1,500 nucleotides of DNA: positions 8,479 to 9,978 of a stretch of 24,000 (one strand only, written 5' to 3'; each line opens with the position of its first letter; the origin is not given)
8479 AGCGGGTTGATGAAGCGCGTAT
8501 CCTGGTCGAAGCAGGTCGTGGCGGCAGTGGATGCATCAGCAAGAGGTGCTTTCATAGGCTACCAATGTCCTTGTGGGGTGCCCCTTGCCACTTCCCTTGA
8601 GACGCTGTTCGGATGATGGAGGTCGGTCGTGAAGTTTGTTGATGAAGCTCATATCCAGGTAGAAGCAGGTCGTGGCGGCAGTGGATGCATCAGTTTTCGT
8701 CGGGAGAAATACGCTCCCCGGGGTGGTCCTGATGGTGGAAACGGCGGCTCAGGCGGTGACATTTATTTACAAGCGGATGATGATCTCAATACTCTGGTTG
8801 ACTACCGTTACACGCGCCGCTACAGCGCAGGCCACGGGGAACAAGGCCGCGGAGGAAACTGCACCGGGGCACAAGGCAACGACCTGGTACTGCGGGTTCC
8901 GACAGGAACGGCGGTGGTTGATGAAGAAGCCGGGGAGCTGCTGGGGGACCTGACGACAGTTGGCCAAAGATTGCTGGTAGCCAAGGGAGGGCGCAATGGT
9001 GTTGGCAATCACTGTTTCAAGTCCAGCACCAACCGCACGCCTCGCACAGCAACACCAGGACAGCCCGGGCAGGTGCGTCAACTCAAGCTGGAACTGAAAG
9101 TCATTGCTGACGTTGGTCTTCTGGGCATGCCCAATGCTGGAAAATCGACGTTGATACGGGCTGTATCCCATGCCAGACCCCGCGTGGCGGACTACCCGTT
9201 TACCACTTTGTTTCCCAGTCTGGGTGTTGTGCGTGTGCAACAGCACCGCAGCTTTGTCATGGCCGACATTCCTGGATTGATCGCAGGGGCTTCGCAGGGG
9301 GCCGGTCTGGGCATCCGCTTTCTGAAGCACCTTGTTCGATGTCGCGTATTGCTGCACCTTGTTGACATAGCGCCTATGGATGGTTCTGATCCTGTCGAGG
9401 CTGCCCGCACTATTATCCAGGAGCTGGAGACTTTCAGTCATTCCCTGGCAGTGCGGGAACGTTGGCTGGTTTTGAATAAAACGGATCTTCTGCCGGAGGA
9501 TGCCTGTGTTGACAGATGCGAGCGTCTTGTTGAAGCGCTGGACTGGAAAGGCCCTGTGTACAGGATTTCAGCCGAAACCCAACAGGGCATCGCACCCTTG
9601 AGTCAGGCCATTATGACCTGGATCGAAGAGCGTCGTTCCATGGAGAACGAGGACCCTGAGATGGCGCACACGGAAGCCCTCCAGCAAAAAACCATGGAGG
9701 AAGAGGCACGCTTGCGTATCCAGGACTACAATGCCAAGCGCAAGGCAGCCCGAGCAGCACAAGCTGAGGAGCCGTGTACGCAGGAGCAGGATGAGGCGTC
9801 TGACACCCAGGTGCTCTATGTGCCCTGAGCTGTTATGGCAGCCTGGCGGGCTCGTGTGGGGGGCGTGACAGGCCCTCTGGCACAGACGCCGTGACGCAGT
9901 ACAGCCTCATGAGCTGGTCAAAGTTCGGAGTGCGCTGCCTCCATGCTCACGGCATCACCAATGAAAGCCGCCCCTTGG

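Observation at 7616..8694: Six-fold reiteration of the obg translation-initiation region, forming a ladder of Obg-mimic uORFs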

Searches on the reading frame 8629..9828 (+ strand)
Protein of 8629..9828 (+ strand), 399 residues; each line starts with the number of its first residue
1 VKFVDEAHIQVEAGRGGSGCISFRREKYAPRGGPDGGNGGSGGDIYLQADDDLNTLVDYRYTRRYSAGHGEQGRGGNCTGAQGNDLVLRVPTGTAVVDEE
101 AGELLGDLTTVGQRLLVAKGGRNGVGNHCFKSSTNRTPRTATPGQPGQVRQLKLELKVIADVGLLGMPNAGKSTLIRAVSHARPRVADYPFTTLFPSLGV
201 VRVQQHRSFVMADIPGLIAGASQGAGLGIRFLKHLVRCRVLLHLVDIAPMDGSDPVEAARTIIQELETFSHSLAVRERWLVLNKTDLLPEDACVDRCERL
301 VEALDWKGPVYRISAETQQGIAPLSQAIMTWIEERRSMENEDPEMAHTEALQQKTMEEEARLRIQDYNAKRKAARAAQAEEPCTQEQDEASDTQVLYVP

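Call 9: find_encoding_contigs(protein=window:8629-9828:+, flank=10000, max_places=10)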
Protein window:8629-9828:+ (399 aa): 6 contigs read that carry it; 5 places shown.
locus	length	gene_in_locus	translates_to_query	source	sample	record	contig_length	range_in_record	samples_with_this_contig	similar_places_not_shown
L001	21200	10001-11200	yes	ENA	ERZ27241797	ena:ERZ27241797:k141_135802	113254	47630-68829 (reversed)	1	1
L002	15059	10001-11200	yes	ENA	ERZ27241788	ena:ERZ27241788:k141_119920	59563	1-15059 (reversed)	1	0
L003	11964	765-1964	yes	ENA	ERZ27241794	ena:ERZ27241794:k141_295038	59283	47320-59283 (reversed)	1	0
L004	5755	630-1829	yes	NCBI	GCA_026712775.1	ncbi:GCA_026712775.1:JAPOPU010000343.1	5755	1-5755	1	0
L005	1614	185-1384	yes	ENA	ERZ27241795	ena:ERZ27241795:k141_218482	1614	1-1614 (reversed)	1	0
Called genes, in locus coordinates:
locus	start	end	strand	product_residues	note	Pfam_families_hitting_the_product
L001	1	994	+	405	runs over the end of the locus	PF00155:Aminotran_1_2, PF00266:Aminotran_5 (weak), PF01041:DegT_DnrJ_EryC1 (weak)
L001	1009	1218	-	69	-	-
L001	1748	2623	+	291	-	PF01435:Peptidase_M48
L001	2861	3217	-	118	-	PF21173:DksA-like_N, PF01258:zf-dskA_traR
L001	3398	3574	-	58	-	-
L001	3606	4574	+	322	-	PF01171:ATP_bind_3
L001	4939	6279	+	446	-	PF01266:DAO, PF06039:Mqo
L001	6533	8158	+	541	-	PF10981:DUF2788 (weak), PF01266:DAO, PF06039:Mqo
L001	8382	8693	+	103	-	PF00829:Ribosomal_L21p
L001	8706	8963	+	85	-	PF01016:Ribosomal_L27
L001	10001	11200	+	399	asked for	PF01018:GTP1_OBG, PF03308:MeaB (faint), PF01926:MMR_HSR1, PF02421:FeoB_N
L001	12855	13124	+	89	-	PF01649:Ribosomal_S20p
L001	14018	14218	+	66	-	PF10981:DUF2788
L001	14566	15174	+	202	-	-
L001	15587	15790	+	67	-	-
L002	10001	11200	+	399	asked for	PF01018:GTP1_OBG, PF03308:MeaB (faint), PF01926:MMR_HSR1, PF02421:FeoB_N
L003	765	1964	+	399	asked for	PF01018:GTP1_OBG, PF03308:MeaB (faint), PF01926:MMR_HSR1, PF02421:FeoB_N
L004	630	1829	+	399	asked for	PF01018:GTP1_OBG, PF03308:MeaB (faint), PF01926:MMR_HSR1, PF02421:FeoB_N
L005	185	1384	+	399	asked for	PF01018:GTP1_OBG, PF03308:MeaB (faint), PF01926:MMR_HSR1, PF02421:FeoB_N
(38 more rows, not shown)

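Call 14: find_related_loci(query=window:8629-9828:+, collection=genome_contigs, flank=6000)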
Query window:8629-9828:+ (399 aa) in genome_contigs; peptide patterns used: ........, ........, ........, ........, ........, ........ (x = any residue, [..] = any of these).
600 stretches matched a pattern (row limit reached: there are more); 593 encode a relative of the query (tblastn E <= 1e-3); the best 80 are kept; 80 distinct loci.
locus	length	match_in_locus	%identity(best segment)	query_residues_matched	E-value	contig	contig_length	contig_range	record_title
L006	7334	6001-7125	65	1-375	3e-155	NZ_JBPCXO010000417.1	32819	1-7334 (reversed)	MAG: Endozoicomonas sp. isolate MAG_seacave_125 S1Ck127_6798315, whole genome shotgun sequence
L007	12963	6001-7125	65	1-375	1e-150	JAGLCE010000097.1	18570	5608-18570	MAG: Endozoicomonadaceae bacterium isolate SW_3_10 ROV166.bin.10.fa_97, whole genome shotgun sequence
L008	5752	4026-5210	61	1-399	1e-151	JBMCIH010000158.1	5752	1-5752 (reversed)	MAG: Marinobacter sp. isolate D1M01_34 NODE_22472_length_5752_cov_3.269089, whole genome shotgun sequence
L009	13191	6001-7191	61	1-399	8e-150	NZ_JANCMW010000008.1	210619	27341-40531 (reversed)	Marinobacter iranensis strain 71-i NODE_8_length_210619_cov_185.588225, whole genome shotgun sequence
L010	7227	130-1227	63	1-366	4e-146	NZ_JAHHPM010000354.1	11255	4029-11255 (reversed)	Endozoicomonas sp. YOMI1 NODE_9493_length_11255_cov_36.151250, whole genome shotgun sequence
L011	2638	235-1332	63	1-366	2e-152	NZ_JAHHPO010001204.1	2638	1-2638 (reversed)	Endozoicomonas sp. ONNA2 NODE_7328_length_2638_cov_5.10647, whole genome shotgun sequence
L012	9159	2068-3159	63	1-364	2e-141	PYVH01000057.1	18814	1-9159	Marinobacter sp. B9-2 NODE_63_length_18814_cov_312.121, whole genome shotgun sequence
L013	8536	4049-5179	61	1-377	1e-141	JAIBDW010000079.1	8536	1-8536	MAG: Oceanospirillaceae bacterium isolate bin.60 k141_2106280_length_8536_cov_18.3334, whole genome shotgun sequence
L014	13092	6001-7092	63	1-364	1e-141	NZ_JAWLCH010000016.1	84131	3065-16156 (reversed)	MAG: Marinobacter sp. isolate 15dZY3.bin.38 NODE_506_length_84131_cov_27.277347, whole genome shotgun sequence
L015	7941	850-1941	64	1-364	7e-141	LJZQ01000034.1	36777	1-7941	MAG: Marinobacter excellens HL-55 ITZ_scaf_341, whole genome shotgun sequence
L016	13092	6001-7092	63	1-364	3e-137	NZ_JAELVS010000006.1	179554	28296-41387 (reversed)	Marinobacter litoralis strain CARE-V18 6, whole genome shotgun sequence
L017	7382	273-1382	60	1-370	5e-137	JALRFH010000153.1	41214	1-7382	MAG: Halieaceae bacterium isolate LH.11 LH_418031, whole genome shotgun sequence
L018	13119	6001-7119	62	1-376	3e-136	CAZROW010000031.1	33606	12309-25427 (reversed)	MAG TPA_asm: uncultured Enterobacteriaceae bacterium isolate SRP134809_co1_431 genome assembly, contig: NODE_2298_length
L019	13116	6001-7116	58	1-372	3e-136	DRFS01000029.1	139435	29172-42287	MAG TPA_asm: Halomonas sp. isolate HyVt-328 HyVt-328_k145_56974, whole genome shotgun sequence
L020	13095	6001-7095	59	1-365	6e-136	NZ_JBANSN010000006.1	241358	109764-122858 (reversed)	Vreelandella arctica strain R06ZXJ2 NODE_6_length_241358_cov_48.676650, whole genome shotgun sequence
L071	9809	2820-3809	64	1-329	2e-125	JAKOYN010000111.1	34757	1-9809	MAG: Pseudomonadota bacterium isolate USOA5_maxbin.083 k201_826348, whole genome shotgun sequence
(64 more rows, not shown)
